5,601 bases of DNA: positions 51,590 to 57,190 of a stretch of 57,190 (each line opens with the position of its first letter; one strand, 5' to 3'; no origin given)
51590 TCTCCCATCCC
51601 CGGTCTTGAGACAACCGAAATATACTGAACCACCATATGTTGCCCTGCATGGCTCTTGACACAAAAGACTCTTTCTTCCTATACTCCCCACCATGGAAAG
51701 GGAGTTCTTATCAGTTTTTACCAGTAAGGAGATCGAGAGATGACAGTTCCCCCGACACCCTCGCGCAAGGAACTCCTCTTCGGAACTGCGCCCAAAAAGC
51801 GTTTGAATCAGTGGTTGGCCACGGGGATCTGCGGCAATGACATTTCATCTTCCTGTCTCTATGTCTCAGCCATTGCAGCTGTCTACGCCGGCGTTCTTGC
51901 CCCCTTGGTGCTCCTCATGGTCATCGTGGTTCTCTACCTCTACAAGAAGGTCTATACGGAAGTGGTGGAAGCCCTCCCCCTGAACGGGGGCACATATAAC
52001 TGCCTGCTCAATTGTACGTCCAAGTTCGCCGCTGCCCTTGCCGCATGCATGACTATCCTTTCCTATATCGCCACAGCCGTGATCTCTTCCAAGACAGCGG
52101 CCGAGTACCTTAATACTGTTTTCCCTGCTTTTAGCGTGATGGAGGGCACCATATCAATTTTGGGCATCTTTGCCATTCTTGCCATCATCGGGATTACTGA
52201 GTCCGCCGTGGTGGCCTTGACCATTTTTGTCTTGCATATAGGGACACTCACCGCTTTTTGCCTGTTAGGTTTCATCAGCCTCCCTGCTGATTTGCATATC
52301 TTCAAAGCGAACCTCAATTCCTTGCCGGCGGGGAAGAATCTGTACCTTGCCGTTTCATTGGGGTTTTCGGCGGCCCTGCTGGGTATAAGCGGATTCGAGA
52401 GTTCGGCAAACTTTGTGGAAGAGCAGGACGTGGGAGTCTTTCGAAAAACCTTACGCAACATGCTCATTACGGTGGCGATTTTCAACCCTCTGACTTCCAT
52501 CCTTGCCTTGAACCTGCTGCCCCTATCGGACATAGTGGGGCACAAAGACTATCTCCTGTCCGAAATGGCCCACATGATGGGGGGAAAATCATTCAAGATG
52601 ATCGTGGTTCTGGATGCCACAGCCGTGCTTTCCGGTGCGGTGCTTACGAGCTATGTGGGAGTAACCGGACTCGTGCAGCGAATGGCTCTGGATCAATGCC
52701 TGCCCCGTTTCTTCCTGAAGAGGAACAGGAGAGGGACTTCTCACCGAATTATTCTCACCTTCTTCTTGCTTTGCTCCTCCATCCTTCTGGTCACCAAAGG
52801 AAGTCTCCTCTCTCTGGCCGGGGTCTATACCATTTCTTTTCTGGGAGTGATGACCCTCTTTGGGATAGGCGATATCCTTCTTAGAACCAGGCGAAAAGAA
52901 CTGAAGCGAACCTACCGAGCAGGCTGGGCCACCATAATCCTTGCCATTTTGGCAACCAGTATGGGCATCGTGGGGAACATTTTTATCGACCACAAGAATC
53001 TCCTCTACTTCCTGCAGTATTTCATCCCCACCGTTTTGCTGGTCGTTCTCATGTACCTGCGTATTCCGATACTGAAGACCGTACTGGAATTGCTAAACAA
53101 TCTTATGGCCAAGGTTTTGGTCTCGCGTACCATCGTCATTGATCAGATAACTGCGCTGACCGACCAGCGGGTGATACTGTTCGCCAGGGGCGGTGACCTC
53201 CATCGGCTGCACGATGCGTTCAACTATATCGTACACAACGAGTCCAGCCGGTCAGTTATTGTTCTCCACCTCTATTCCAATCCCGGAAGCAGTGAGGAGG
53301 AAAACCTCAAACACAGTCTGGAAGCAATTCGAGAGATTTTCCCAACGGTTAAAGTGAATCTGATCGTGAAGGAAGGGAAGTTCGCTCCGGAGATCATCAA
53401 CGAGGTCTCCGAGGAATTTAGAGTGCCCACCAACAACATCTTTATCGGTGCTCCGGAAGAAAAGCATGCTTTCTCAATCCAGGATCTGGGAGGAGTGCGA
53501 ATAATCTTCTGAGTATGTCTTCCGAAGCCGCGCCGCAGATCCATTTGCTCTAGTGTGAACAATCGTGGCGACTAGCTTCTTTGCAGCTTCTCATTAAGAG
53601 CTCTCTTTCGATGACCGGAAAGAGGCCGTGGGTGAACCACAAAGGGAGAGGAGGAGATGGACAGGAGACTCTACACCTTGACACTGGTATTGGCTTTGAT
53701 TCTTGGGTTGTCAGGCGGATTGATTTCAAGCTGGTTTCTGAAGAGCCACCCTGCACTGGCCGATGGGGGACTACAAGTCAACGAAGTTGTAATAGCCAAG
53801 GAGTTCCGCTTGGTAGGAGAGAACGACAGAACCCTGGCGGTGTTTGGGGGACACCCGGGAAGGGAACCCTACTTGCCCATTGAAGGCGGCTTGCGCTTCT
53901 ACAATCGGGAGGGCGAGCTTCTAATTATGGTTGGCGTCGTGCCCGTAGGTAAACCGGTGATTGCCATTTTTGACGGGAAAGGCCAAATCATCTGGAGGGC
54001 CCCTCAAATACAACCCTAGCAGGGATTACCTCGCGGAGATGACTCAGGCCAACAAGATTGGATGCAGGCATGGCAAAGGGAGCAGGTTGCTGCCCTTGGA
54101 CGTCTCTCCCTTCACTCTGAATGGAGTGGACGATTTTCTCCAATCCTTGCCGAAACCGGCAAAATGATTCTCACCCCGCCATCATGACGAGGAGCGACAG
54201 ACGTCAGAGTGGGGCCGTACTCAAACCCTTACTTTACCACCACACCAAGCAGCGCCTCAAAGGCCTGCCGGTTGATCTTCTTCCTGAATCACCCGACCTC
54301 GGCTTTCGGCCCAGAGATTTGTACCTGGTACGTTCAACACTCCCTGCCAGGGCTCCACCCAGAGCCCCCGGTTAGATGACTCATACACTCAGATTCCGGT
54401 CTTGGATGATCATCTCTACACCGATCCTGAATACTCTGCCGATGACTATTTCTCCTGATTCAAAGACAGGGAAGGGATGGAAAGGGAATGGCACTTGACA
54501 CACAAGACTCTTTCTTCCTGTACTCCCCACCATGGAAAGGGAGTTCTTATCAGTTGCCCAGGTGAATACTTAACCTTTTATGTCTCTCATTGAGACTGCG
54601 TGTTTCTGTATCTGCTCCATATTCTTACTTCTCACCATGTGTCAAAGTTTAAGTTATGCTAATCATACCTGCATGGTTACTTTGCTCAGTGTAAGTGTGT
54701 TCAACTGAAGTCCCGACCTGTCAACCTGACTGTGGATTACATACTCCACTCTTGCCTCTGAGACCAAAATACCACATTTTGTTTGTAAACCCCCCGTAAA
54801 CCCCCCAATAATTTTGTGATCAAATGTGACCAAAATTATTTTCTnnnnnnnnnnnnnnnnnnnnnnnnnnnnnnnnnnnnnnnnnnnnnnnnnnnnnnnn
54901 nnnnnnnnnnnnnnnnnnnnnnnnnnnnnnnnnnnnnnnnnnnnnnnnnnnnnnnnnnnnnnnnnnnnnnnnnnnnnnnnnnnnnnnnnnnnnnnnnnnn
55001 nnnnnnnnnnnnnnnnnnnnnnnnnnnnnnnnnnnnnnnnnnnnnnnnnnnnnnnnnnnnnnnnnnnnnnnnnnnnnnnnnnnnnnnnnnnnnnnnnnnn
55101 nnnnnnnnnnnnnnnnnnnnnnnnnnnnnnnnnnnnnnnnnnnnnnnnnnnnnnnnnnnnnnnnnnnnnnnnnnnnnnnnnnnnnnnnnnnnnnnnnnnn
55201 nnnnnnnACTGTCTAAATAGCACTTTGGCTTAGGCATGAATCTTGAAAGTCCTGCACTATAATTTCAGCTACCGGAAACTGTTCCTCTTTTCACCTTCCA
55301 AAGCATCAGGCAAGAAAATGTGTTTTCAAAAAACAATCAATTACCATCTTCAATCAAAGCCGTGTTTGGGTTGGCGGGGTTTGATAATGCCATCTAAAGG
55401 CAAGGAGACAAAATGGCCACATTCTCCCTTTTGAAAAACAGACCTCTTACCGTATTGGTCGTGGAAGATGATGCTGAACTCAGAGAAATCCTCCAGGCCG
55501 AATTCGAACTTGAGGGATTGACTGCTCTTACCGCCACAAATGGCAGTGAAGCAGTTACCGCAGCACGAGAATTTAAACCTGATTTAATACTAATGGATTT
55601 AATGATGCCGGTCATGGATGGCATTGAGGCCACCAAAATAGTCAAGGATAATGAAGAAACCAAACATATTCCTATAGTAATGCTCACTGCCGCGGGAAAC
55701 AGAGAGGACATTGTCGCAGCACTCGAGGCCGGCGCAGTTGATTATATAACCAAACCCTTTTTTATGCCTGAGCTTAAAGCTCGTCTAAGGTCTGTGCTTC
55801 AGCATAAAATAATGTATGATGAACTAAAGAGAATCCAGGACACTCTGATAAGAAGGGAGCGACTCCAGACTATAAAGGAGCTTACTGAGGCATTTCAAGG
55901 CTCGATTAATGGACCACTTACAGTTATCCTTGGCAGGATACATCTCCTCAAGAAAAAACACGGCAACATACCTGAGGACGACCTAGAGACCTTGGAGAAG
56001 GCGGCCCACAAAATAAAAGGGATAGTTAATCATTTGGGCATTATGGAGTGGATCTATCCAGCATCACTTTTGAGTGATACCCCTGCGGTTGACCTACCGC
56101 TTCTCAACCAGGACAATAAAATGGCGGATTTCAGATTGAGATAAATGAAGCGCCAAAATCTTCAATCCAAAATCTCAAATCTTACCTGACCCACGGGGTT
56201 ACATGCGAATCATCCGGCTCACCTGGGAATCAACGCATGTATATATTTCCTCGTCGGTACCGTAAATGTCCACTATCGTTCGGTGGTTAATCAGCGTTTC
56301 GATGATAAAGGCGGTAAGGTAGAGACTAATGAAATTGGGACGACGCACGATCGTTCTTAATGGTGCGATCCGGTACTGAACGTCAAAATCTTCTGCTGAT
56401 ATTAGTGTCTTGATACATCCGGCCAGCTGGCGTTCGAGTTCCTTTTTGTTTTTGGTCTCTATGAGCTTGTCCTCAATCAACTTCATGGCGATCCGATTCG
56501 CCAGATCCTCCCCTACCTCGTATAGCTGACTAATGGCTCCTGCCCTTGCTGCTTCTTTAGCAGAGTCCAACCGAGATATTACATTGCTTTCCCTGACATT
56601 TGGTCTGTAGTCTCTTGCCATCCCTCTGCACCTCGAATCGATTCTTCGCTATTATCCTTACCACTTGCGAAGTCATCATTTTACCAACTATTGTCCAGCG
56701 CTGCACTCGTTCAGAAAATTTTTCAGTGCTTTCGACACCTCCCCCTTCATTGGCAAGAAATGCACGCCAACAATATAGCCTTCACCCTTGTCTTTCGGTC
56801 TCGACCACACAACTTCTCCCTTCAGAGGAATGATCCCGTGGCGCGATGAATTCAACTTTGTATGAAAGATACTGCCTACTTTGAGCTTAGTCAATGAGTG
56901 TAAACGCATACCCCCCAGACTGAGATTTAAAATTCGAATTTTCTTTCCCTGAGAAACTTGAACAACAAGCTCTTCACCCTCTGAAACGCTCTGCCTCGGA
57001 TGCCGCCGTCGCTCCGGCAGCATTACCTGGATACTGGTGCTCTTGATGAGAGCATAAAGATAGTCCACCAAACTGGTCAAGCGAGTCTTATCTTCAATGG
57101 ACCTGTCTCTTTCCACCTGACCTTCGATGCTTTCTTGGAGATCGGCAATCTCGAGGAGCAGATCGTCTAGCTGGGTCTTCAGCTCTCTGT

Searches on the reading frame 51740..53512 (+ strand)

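Call 70: search_protein_families(library=pfam, max_evalue=0.00001, proteins=[window:51740-53512:+])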
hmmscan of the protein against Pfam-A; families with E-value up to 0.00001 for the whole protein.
window:51740-53512:+ (590 aa): 1 family
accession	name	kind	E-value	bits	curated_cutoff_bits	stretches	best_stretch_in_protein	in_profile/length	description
PF13520.12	AA_permease_2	-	4e-51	174.7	27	1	22-416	1-407/427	Amino acid permease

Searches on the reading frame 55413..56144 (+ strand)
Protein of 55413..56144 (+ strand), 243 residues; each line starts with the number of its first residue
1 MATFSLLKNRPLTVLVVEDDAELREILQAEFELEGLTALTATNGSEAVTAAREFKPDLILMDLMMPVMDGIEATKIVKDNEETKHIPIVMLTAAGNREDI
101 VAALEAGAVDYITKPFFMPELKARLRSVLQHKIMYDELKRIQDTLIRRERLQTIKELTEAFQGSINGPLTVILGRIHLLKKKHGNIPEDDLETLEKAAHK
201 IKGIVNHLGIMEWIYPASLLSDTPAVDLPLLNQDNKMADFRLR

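Call 70: search_protein_families(library=pfam, max_evalue=0.00001, proteins=[window:55413-56144:+])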
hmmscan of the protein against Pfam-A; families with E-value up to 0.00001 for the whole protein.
window:55413-56144:+ (243 aa): 1 family
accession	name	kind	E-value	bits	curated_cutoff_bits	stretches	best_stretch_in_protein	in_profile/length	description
PF00072.30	Response_reg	-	3.3e-30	104.9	30.2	1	14-125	1-110/111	Response regulator receiver domain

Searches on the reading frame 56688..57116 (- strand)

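Call 70: search_protein_families(library=pfam, max_evalue=0.00001, proteins=[window:56688-57116:-])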
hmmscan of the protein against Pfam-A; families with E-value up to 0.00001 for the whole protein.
window:56688-57116:- (142 aa): 1 family
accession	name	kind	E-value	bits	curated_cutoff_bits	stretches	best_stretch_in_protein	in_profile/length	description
PF07238.19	PilZ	-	1.4e-13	51.5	22.5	1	35-136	1-101/102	PilZ domain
